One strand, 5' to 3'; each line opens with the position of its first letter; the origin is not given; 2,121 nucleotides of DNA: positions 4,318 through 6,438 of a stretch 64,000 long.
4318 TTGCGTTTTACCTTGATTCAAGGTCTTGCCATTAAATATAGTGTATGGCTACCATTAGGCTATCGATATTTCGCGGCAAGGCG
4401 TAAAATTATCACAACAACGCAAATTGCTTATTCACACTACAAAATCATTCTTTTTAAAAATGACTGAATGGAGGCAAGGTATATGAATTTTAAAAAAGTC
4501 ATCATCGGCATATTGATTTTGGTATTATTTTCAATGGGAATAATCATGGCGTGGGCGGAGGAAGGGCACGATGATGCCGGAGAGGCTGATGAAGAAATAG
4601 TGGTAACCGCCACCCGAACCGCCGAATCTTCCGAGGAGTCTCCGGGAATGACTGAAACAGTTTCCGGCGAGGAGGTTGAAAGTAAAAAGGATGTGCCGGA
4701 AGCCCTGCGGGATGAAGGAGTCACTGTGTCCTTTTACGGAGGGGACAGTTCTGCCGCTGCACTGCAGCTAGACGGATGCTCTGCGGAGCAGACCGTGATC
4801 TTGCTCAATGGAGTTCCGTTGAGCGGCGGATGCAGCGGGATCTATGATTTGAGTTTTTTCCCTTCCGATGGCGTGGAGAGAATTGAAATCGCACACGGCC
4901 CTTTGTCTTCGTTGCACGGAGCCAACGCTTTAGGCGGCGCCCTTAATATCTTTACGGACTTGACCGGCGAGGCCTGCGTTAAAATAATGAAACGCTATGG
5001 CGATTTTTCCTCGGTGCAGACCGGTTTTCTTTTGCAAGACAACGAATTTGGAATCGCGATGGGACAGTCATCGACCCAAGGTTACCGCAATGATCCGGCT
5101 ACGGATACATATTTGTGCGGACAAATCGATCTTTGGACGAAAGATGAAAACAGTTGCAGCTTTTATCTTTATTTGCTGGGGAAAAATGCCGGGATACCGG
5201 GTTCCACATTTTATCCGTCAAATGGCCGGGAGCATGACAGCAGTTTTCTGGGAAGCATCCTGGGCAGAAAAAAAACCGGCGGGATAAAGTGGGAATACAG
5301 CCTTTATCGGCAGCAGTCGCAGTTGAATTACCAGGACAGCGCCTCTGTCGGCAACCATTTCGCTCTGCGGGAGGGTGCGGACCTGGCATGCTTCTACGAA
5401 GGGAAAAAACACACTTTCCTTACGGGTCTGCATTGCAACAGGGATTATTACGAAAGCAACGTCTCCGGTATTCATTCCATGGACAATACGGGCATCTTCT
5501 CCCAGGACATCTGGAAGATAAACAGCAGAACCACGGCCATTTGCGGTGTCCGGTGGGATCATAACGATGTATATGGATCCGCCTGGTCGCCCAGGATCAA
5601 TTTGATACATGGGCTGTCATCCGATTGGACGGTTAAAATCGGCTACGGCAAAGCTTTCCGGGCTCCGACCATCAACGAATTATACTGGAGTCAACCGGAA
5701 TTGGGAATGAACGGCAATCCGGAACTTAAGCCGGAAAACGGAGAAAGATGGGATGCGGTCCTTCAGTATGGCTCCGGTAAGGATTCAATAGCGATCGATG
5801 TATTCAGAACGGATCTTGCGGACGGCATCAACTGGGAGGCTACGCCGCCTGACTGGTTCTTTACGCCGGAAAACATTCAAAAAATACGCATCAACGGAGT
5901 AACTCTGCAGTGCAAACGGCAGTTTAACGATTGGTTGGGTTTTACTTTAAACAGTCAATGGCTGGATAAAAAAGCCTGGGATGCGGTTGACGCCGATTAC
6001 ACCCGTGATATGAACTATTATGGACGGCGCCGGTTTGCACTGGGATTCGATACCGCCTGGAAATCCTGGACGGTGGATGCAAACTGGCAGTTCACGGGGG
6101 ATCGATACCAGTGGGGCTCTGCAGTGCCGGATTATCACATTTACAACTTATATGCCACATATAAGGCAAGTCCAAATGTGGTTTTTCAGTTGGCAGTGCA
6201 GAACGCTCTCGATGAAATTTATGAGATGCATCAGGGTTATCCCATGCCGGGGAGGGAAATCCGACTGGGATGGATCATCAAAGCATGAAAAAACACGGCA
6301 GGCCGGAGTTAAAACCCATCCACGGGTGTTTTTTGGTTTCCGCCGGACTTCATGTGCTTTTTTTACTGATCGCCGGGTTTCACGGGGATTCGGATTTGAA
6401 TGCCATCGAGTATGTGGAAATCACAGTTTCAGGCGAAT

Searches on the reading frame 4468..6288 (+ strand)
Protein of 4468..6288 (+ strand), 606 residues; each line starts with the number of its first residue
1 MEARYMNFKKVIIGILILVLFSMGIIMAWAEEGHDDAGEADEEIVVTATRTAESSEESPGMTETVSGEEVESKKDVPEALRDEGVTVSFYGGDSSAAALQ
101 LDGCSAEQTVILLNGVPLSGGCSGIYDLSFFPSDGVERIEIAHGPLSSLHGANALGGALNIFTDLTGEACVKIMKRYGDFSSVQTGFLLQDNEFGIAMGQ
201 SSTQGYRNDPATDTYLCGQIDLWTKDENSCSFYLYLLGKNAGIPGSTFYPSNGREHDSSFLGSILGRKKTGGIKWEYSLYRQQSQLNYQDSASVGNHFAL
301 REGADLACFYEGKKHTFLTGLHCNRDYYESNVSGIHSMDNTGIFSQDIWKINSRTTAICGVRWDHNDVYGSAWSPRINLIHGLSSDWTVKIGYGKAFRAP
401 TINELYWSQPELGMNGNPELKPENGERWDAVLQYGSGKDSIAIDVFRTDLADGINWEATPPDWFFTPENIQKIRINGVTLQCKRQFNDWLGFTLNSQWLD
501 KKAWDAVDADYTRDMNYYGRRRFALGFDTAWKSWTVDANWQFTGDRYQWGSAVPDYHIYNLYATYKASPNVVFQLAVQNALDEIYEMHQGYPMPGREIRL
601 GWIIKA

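Call 28: search_protein_families(library=pfam, proteins=[window:4468-6288:+], max_evalue=0.001)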
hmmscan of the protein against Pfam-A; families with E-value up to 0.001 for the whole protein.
window:4468-6288:+ (606 aa): 4 families
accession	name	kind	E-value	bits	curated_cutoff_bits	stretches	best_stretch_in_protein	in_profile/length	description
PF00593.30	TonB_dep_Rec_b-barrel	-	1.5e-37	130.9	27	1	269-579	110-435/436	TonB dependent receptor-like, beta-barrel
PF07715.20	Plug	-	2.1e-14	54.4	23.9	1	56-158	3-107/107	TonB-dependent Receptor Plug Domain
PF14905.12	OMP_b-brl_3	-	2.1e-06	27.5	27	1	372-567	158-359/408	Outer membrane protein beta-barrel family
PF25183.1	OMP_b-brl_4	-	0.00049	19.1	30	1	315-368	342-395/838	Outer membrane beta barrel domain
